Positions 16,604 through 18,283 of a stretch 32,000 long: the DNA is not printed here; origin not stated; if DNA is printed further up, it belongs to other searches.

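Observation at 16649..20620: GC-rich island carrying a tandem array of three divergent lipoprotein-like paralogues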

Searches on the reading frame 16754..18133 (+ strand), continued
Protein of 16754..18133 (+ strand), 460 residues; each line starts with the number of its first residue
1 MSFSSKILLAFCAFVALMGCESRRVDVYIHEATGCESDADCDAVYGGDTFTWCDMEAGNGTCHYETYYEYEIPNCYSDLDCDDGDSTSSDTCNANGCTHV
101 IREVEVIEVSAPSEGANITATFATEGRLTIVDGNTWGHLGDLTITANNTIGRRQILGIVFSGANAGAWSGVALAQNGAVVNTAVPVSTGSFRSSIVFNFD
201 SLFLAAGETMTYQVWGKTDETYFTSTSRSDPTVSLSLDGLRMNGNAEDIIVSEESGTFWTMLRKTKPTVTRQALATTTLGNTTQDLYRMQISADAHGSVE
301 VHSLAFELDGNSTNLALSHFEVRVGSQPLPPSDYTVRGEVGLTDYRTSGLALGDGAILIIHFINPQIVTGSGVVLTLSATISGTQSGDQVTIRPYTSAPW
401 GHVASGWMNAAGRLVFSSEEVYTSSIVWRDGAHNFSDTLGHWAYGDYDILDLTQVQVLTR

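Call 42: search_solved_structures(query=A1, max_evalue=1)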
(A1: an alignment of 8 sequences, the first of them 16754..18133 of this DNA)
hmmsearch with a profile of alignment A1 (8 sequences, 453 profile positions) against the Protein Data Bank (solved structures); distinct sequences matched with E-value up to 1: 0.

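Call 48: find_homologous_proteins(query=A2, max_evalue=0.00001)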
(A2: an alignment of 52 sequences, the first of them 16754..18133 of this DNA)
Query A2 (52 sequences) (460 aa, profile of the alignment): 7 proteins with E <= 0.00001 among 8000 candidates.
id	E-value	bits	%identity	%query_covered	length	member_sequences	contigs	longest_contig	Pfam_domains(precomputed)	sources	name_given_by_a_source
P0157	1.2e-169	584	29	73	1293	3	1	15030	-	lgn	-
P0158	3.6e-165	569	30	83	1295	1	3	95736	-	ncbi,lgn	-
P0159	1.2e-152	528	30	80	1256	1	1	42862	-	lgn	-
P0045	4.1e-126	440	26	41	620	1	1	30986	-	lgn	-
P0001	5.3e-108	381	97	100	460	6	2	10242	-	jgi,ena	-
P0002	3.9e-107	378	65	100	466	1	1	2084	-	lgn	-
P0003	2.7e-92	329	54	95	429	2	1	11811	-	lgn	-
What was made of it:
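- Tried and rejected: It returned only 7 proteins and no names (call 48).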

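Call 49: find_encoding_contigs(protein=P0158, flank=6000, max_places=3)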
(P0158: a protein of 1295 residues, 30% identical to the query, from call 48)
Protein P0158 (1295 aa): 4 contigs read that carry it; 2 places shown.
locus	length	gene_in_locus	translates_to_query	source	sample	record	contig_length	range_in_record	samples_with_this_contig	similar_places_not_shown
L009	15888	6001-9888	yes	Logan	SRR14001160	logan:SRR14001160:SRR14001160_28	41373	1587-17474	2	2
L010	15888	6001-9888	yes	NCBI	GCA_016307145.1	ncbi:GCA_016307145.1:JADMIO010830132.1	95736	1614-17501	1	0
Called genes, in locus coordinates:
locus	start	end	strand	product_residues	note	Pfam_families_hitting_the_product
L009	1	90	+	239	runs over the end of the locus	-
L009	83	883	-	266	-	PF05175:MTS (weak), PF13489:Methyltransf_23, PF01209:Ubie_methyltran (weak), PF07021:MetW (weak), PF08241:Methyltransf_11, PF08242:Methyltransf_12, PF13649:Methyltransf_25, PF13847:Methyltransf_31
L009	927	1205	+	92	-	-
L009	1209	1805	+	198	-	PF01209:Ubie_methyltran (weak), PF13847:Methyltransf_31, PF08241:Methyltransf_11, PF08242:Methyltransf_12 (weak), PF13649:Methyltransf_25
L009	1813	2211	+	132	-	-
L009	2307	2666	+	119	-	PF02021:UPF0102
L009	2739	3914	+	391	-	PF13439:Glyco_transf_4, PF13579:Glyco_trans_4_4, PF00534:Glycos_transf_1, PF13692:Glyco_trans_1_4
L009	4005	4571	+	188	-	PF04542:Sigma70_r2, PF08281:Sigma70_r4_2, PF04545:Sigma70_r4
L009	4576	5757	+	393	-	PF18915:DUF5667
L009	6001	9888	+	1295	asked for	-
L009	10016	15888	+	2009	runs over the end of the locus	PF03534:SpvB, PF01839:FG-GAP (faint), PF13517:FG-GAP_3 (weak), PF05593:RHS_repeat (weak), PF20041:DUF6443 (weak)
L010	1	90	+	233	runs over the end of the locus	-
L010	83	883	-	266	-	PF05175:MTS (weak), PF13489:Methyltransf_23, PF01209:Ubie_methyltran (weak), PF07021:MetW (weak), PF08241:Methyltransf_11, PF08242:Methyltransf_12, PF13649:Methyltransf_25, PF13847:Methyltransf_31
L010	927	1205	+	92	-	-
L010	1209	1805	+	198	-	PF01209:Ubie_methyltran (weak), PF13847:Methyltransf_31, PF08241:Methyltransf_11, PF08242:Methyltransf_12 (weak), PF13649:Methyltransf_25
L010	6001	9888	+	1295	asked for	-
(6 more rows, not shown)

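Call 50: search_protein_families(library=pfam, max_evalue=0.01, proteins=[P0157, P0158, P0159, P0045])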
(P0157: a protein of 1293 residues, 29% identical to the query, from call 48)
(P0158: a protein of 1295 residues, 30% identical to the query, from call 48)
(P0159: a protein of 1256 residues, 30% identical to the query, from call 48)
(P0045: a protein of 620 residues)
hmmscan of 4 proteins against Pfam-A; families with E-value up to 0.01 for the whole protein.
P0157 (1293 aa): 1 family
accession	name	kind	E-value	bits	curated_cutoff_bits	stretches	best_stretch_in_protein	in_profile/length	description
PF06280.18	fn3_5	-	0.00026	22.1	27.6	0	777-852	20-92/112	Fn3-like domain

P0158 (1295 aa): 0 families

P0159 (1256 aa): 0 families

P0045 (620 aa): 0 families

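Call 71: search_protein_families(library=phrogs, max_evalue=0.01, proteins=[window:16754-18133:+, P0008, L003:6845-8089:+, L003:1411-1788:+])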
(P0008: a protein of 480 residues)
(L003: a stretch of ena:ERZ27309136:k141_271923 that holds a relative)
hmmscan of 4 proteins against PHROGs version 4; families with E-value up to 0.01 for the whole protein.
window:16754-18133:+ (460 aa): 0 families

P0008 (480 aa): 0 families

L003:6845-8089:+ (415 aa): 0 families

L003:1411-1788:+ (126 aa): 0 families

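Call 74: list_cluster_members(proteins=[P0016, P0022, P0027, P0044, P0029, P0034, P0019, P0158, P0014, P0009])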
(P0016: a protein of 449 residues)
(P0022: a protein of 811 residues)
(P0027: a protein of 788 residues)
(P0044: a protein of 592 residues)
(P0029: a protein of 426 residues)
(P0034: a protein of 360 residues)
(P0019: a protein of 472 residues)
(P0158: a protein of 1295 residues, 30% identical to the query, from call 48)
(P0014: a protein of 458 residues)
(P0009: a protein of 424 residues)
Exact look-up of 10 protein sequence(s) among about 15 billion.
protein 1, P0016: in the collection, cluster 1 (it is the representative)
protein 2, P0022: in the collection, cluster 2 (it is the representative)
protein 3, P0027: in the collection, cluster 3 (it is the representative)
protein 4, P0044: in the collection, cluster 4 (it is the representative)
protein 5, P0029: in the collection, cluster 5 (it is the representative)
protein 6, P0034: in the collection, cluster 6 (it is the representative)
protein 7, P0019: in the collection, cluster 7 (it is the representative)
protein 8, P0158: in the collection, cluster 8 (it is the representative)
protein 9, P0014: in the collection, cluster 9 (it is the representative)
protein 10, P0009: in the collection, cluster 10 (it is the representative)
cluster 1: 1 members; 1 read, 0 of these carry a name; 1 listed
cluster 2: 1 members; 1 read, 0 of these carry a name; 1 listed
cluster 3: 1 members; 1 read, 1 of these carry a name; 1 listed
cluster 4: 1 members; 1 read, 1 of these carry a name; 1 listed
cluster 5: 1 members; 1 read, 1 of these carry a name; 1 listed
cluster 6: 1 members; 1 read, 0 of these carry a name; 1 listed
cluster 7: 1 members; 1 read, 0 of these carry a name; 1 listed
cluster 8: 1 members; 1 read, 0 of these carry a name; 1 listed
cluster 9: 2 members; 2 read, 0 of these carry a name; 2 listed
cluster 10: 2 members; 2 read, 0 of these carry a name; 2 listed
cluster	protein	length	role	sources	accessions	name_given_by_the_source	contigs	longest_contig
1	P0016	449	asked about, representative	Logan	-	-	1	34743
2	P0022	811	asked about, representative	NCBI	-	-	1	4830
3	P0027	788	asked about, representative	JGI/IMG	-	hypothetical protein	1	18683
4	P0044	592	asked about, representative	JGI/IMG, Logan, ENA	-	hypothetical protein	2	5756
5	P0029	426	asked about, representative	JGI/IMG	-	hypothetical protein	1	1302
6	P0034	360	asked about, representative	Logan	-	-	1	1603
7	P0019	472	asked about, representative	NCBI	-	-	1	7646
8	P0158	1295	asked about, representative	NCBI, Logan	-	-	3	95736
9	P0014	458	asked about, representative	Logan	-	-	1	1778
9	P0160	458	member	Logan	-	-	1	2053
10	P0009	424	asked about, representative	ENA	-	-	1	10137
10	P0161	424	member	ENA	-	-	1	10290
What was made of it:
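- Tried and rejected: Cluster look-ups gave no organism names either (call 74).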

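Call 75: find_encoding_contigs(protein=P0016, flank=10000, max_places=2)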
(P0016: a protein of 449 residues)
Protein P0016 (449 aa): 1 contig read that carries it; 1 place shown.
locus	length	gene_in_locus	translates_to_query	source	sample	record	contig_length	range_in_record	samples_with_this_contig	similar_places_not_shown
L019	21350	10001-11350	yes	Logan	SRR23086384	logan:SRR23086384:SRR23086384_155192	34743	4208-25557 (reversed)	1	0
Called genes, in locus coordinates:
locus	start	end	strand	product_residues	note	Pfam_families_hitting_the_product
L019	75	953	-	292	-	-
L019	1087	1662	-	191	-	PF00265:TK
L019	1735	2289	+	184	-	PF01330:RuvA_N, PF21176:RecR_HhH (faint), PF00633:HHH (faint), PF14520:HHH_5, PF07499:RuvA_C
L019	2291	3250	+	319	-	PF02388:FemAB, PF13480:Acetyltransf_6, PF02388:FemAB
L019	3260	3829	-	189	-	PF07291:MauE (faint), PF07681:DoxX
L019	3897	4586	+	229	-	-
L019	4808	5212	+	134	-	-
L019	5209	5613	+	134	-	-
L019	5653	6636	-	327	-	PF00389:2-Hacid_dh, PF02826:2-Hacid_dh_C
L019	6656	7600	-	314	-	PF13593:SBF_like, PF01758:SBF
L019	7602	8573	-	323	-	PF00294:PfkB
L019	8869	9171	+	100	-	-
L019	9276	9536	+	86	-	-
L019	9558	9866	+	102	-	-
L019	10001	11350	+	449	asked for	-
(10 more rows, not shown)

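Call 76: find_encoding_contigs(protein=P0027, flank=8000, max_places=2)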
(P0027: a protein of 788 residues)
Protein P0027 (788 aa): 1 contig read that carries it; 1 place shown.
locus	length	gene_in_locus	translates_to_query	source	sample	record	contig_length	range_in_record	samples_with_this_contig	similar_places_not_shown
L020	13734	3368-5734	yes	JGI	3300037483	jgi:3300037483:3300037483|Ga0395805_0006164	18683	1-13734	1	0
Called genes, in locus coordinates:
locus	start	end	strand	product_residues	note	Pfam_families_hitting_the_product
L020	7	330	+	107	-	-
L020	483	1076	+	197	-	-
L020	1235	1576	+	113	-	-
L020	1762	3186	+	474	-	-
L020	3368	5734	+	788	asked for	-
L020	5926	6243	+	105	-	-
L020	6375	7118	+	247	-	-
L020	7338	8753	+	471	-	-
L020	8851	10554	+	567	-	PF09972:DUF2207, PF20990:DUF2207_C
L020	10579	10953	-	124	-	-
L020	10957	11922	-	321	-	-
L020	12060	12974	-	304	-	-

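Call 87: fold_search(model_id=the predicted structure, library=viral)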
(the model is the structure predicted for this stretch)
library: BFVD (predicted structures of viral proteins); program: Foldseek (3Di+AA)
matches with E <= 10: 1214; with E <= 0.001: 8
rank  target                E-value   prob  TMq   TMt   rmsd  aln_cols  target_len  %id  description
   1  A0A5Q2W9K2            2.0e-04  0.38  0.09  0.13  29.1       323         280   11  (no name in the UniProt tables at hand)
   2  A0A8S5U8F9            2.2e-04  0.72  0.11  0.12  22.5       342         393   10  Clumping factor [Siphoviridae sp. ct9j27]
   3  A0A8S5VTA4            2.3e-04  0.95  0.19  0.12  21.5       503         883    7  (no name in the UniProt tables at hand)
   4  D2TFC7                4.2e-04  0.90  0.17  0.10  21.7       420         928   10  (no name in the UniProt tables at hand)
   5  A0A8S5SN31            4.4e-04  0.97  0.18  0.16  26.6       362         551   13  Uncharacterized protein [Siphoviridae sp. ctj912]
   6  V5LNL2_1              7.1e-04  0.89  0.17  0.10  23.2       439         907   11  (no name in the UniProt tables at hand)
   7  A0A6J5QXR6            7.4e-04  0.75  0.16  0.10  32.4       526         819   10  Uncharacterized protein [uncultured Caudovirales phage]
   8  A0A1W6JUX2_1          8.2e-04  0.47  0.11  0.07  38.7       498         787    9  Uncharacterized protein [Vibrio phage pVco-5]
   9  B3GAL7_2              1.0e-03  0.25  0.11  0.06  32.4       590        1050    9  AMDV3_1 [uncultured virus]
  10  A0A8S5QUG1            1.1e-03  0.57  0.14  0.16  20.7       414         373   10  Uncharacterized protein [CrAss-like virus sp. ctDAq1]
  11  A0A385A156            1.5e-03  0.47  0.13  0.12  26.8       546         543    9  (no name in the UniProt tables at hand)
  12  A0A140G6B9            1.5e-03  0.23  0.08  0.08  26.2       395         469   10  Minor tail protein [Arthrobacter phage KellEzio]
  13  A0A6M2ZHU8            1.7e-03  0.80  0.16  0.07  24.8       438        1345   14  Outer capsid protein [Synechococcus phage S-SCSM1]
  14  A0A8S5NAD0            1.7e-03  0.60  0.12  0.10  25.4       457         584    8  Uncharacterized protein (Fragment) [Siphoviridae sp. ctjd446]
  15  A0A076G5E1            1.8e-03  0.51  0.14  0.13  21.4       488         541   11  (no name in the UniProt tables at hand)
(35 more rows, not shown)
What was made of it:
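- Tried and rejected: Nothing specific; a phage origin is rejected (call 87).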
